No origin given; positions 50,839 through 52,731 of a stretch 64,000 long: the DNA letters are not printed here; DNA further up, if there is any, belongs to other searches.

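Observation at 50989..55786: Three tandem, overlapping paralogs of an alkaline-phosphatase-superfamily (type I phosphodiesterase/NPP-like) enzyme inside the glycan locus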

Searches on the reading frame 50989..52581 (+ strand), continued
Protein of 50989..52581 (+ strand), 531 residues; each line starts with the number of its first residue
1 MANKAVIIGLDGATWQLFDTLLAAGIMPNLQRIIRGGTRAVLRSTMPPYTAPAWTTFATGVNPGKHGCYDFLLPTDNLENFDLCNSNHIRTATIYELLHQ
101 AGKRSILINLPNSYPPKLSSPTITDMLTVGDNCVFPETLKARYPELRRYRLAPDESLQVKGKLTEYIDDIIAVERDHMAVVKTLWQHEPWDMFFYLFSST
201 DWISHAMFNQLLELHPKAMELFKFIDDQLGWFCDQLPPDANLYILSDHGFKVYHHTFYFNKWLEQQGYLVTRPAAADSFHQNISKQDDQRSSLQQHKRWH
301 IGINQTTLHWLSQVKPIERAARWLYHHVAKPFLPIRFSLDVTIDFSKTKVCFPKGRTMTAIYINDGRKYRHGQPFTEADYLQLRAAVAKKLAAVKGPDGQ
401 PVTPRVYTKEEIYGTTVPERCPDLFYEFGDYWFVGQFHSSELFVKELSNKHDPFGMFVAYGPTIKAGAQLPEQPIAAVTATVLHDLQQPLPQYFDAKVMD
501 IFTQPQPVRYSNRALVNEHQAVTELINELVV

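Call 48: search_protein_families(library=pfam, proteins=[L158:8470-9525:+, L116:12354-13331:-, L108:3878-5017:-, L116:13512-14369:-, L118:7729-8322:+, L095:1671-4262:+, L158:11005-12279:+, L143:2679-3878:+, L161:3947-4528:+, L162:3310-4164:+], max_evalue=0.01)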
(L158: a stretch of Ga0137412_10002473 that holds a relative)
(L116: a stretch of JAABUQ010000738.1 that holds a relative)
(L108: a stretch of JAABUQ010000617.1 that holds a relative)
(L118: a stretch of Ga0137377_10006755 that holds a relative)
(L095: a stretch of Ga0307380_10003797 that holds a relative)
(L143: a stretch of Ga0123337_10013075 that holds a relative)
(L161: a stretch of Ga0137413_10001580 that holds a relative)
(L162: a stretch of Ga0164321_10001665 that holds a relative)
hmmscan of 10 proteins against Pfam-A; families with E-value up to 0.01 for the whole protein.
L158:8470-9525:+ (351 aa): 2 families
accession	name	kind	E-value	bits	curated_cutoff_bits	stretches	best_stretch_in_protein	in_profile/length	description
PF00288.32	GHMP_kinases_N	-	6.1e-18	65.3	22.3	1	91-178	2-87/87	GHMP kinases N terminal domain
PF08544.19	GHMP_kinases_C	-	4e-12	46.8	21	1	251-331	2-83/85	GHMP kinases C terminal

L116:12354-13331:- (325 aa): 11 families
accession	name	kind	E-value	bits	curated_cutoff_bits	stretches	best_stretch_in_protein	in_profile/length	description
PF01370.27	Epimerase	-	1.3e-60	205.3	20.9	1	21-256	1-240/240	NAD dependent epimerase/dehydratase family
PF16363.11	GDP_Man_Dehyd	-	4.4e-59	201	27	1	22-318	1-331/332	GDP-mannose 4,6 dehydratase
PF01073.25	3Beta_HSD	-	7e-24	84.8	22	1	22-245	1-229/280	3-beta hydroxysteroid dehydrogenase/isomerase family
PF02719.21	Polysacc_synt_2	-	5.8e-21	75.4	20.2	1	21-279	1-252/293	Polysaccharide biosynthesis protein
PF04321.23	RmlD_sub_bind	-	2.6e-19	69.8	27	1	19-239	1-191/287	RmlD substrate binding domain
PF07993.18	NAD_binding_4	-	5.4e-10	39.3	20.1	1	82-199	85-211/258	Male sterility protein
PF13460.12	NAD_binding_10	-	1e-09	39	27.2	1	25-193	1-147/184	NAD(P)H-binding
PF00106.31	adh_short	-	3.2e-06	27.2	26.6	1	21-89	3-74/195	short chain dehydrogenase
PF05368.20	NmrA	-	1.7e-05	25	27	1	18-137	2-106/298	NmrA-like family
PF13561.12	adh_short_C2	-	0.00056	20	27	1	30-109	8-90/236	Enoyl-(Acyl carrier protein) reductase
PF08659.16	KR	-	0.0096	16.3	22.6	0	21-89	3-78/180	KR domain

L108:3878-5017:- (379 aa): 1 family
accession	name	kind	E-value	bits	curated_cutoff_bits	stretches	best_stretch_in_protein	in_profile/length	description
PF01658.22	Inos-1-P_synth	-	1.1e-37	128.9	27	1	196-304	1-107/107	Myo-inositol-1-phosphate synthase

L116:13512-14369:- (285 aa): 1 family
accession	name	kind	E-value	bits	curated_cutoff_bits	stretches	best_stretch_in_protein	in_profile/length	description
PF05157.20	MshEN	-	4.3e-16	59.1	23.1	1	203-284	1-83/90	MshEN domain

L118:7729-8322:+ (197 aa): 2 families
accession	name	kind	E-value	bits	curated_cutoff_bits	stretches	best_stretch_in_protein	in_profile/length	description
PF13580.11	SIS_2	-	9.1e-16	58.6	27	1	7-141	2-138/138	SIS domain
PF01380.27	SIS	-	2.7e-09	37.3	25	1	92-149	39-96/131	SIS domain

L095:1671-4262:+ (863 aa): 5 families
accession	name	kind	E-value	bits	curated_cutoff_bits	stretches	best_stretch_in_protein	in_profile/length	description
PF01747.23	ATP-sulfurylase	-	1.2e-97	325.9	24.3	1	173-382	2-210/212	ATP-sulfurylase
PF14306.12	PUA_2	-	1.3e-56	191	27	1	9-165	2-159/159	PUA-like domain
PF01663.27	Phosphodiest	-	1.2e-49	170.2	23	1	405-794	1-330/342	Type I phosphodiesterase / nucleotide pyrophosphatase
PF00884.28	Sulfatase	-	1.8e-07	31.2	25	1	423-679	22-248/301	Sulfatase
PF16347.10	SGSH_C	-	0.0014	19.2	29.3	0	832-858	38-64/154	N-sulphoglucosamine sulphohydrolase, C-terminal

L158:11005-12279:+ (424 aa): 4 families
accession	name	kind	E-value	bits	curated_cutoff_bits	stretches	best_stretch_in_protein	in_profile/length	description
PF16576.10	HlyD_D23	-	2.3e-29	102.7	30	1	116-334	13-212/214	Barrel-sandwich domain of CusB or HlyD membrane-fusion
PF13437.12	HlyD_3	-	1e-15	58.8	22.2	1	234-333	3-106/106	HlyD family secretion protein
PF13533.13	Biotin_lipoyl_2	-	0.00029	21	29.8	0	124-151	2-29/32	Biotin-lipoyl like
PF02321.23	OEP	-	0.0075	16.5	22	0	162-230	116-184/187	Outer membrane efflux protein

L143:2679-3878:+ (399 aa): 5 families
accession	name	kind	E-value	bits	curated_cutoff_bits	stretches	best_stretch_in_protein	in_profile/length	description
PF13692.12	Glyco_trans_1_4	-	6.5e-25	88.5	27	1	221-367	2-142/142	Glycosyl transferases group 1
PF00534.26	Glycos_transf_1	-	3e-24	85.9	26.4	1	221-380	16-171/172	Glycosyl transferases group 1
PF13579.12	Glyco_trans_4_4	-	1.8e-15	58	29.7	1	21-194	8-158/158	Glycosyl transferase 4-like domain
PF13439.12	Glyco_transf_4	-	1.5e-10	41.8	28.5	1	23-199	11-170/170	Glycosyltransferase Family 4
PF13524.12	Glyco_trans_1_2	-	0.0092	16.4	25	0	295-384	44-131/144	Glycosyl transferase-like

L161:3947-4528:+ (193 aa): 3 families
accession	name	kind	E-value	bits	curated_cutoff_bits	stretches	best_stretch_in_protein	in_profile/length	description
PF00132.30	Hexapep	-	3.1e-10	39.8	27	1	128-159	3-34/36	Bacterial transferase hexapeptide (six repeats)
PF14602.12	Hexapep_2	-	0.00032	20.8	27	1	128-158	3-31/34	Hexapeptide repeat of succinyl-transferase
PF22954.2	DUF7027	-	0.0098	16.2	27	0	53-103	34-85/100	Domain of unknown function (DUF7027)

L162:3310-4164:+ (284 aa): 1 family
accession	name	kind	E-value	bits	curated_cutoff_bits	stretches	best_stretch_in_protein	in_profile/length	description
PF02811.25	PHP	-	2.7e-15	57.5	26.4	1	4-165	1-71/164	PHP domain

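Call 53: search_protein_families(library=pfam, proteins=[P0128, P0249, L072:13522-16500:+, L045:6045-9011:+, L139:5117-7291:+, L098:8333-10456:+, L098:10435-12489:+, L106:1931-3955:+, L027:11233-13413:+, L070:7867-9906:+], max_evalue=0.01)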
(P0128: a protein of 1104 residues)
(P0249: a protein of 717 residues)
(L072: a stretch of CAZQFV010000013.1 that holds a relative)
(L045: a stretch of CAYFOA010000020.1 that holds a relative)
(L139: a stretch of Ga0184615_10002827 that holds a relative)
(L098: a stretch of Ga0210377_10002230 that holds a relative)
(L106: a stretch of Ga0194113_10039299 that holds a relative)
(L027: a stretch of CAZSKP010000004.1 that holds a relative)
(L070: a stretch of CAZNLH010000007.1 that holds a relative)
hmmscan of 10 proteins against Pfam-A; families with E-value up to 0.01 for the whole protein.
P0128 (1104 aa): 2 families
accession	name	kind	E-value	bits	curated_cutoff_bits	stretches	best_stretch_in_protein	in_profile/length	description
PF01663.27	Phosphodiest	-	9.8e-82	275.7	23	2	8-285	3-249/342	Type I phosphodiesterase / nucleotide pyrophosphatase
PF00884.28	Sulfatase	-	4.4e-05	23.4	25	0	780-824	201-252/301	Sulfatase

P0249 (717 aa): 3 families
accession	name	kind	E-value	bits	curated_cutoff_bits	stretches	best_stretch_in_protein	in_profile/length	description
PF01663.27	Phosphodiest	-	3.8e-71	240.9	23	2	218-588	22-328/342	Type I phosphodiesterase / nucleotide pyrophosphatase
PF00884.28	Sulfatase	-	5.3e-07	29.7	25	0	416-460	198-247/301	Sulfatase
PF00300.27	His_Phos_1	-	0.0043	17.2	21.7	0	414-453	109-147/194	Histidine phosphatase superfamily (branch 1)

L072:13522-16500:+ (992 aa): 1 family
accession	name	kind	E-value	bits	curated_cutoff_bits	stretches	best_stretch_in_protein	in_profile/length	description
PF01663.27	Phosphodiest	-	4.3e-41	142.1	23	1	443-868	1-324/342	Type I phosphodiesterase / nucleotide pyrophosphatase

L045:6045-9011:+ (988 aa): 1 family
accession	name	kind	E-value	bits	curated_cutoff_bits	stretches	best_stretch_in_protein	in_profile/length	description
PF01663.27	Phosphodiest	-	4.2e-31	109.2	23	2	387-517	2-115/342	Type I phosphodiesterase / nucleotide pyrophosphatase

L139:5117-7291:+ (724 aa): 1 family
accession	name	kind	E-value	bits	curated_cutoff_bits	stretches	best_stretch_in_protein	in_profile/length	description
PF01663.27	Phosphodiest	-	2.5e-30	106.7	23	2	80-154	1-73/342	Type I phosphodiesterase / nucleotide pyrophosphatase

L098:8333-10456:+ (707 aa): 2 families
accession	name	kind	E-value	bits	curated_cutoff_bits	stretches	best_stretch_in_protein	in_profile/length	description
PF01663.27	Phosphodiest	-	5.4e-35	122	23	2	84-216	1-112/342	Type I phosphodiesterase / nucleotide pyrophosphatase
PF00884.28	Sulfatase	-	0.0026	17.6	25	0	476-507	211-247/301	Sulfatase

L098:10435-12489:+ (684 aa): 1 family
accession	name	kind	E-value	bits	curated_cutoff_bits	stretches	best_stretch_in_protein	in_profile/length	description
PF01663.27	Phosphodiest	-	3.8e-33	116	23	2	403-615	147-328/342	Type I phosphodiesterase / nucleotide pyrophosphatase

L106:1931-3955:+ (674 aa): 1 family
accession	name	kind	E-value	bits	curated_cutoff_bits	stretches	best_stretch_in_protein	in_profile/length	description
PF01663.27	Phosphodiest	-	9.2e-41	141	23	1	217-619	1-342/342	Type I phosphodiesterase / nucleotide pyrophosphatase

L027:11233-13413:+ (726 aa): 3 families
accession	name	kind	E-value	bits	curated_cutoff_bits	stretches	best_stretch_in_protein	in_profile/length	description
PF01663.27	Phosphodiest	-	1.8e-41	143.3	23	1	172-600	1-325/342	Type I phosphodiesterase / nucleotide pyrophosphatase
PF00884.28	Sulfatase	-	0.0029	17.4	25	0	214-431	46-245/301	Sulfatase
PF16347.10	SGSH_C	-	0.0034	18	29.3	1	651-685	40-74/154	N-sulphoglucosamine sulphohydrolase, C-terminal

L070:7867-9906:+ (679 aa): 1 family
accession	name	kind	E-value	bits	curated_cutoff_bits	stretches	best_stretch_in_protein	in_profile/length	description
PF01663.27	Phosphodiest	-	1.8e-35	123.6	23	2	46-180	1-117/342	Type I phosphodiesterase / nucleotide pyrophosphatase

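Call 55: search_solved_structures(query=L026:8904-9929:+, max_evalue=0.001)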
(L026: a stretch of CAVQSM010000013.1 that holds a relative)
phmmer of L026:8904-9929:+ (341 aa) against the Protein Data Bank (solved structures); distinct sequences matched with E-value up to 0.001: 17.
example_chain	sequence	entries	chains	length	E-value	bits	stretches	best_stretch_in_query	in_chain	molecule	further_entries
9hwj_A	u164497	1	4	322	1.3e-59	205.2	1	18-337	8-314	Undecaprenyl-phosphate 4-deoxy-4-formamido-L-arabinose transferase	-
9bhc_C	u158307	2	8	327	9e-57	195.8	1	16-337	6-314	Undecaprenyl-phosphate 4-deoxy-4-formamido-L-arabinose transferase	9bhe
8vxh_A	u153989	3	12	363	1.2e-56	195.4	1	16-337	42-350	Undecaprenyl-phosphate 4-deoxy-4-formamido-L-arabinose transferase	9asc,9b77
5eke_A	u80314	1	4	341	1.7e-38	135.7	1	17-336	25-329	Uncharacterized glycosyltransferase sll0501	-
5ekp_C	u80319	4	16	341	2.2e-38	135.4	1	17-336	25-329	Uncharacterized glycosyltransferase sll0501 | Glycosyltransferase sll0501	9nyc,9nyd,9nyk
9nye_A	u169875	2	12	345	2.3e-38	135.3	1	17-336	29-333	Glycosyltransferase sll0501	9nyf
5mlz_A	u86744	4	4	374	1.7e-18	70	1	17-256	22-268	Dolichol monophosphate mannose synthase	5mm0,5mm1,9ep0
5hea_A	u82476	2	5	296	1.2e-08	37.6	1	20-143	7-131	Putative glycosyltransferase (GalT1)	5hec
2z87_A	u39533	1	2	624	9.3e-06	28.1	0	20-119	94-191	Chondroitin synthase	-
2z86_A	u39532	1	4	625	9.3e-06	28.1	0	20-119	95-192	Chondroitin synthase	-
8bz8_A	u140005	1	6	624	1.1e-05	27.9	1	13-144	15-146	Glycosyltransferase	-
8bz4_A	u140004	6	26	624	1.1e-05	27.9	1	13-144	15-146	Glycosyltransferase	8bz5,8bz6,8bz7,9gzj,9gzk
9omj_A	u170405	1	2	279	0.00011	24.5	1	16-135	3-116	Glycosyltransferase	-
9omm_A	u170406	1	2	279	0.00014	24.2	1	16-135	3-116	Glycosyltransferase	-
9omh_A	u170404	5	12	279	0.00015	24.1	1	16-135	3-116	Glycosyltransferase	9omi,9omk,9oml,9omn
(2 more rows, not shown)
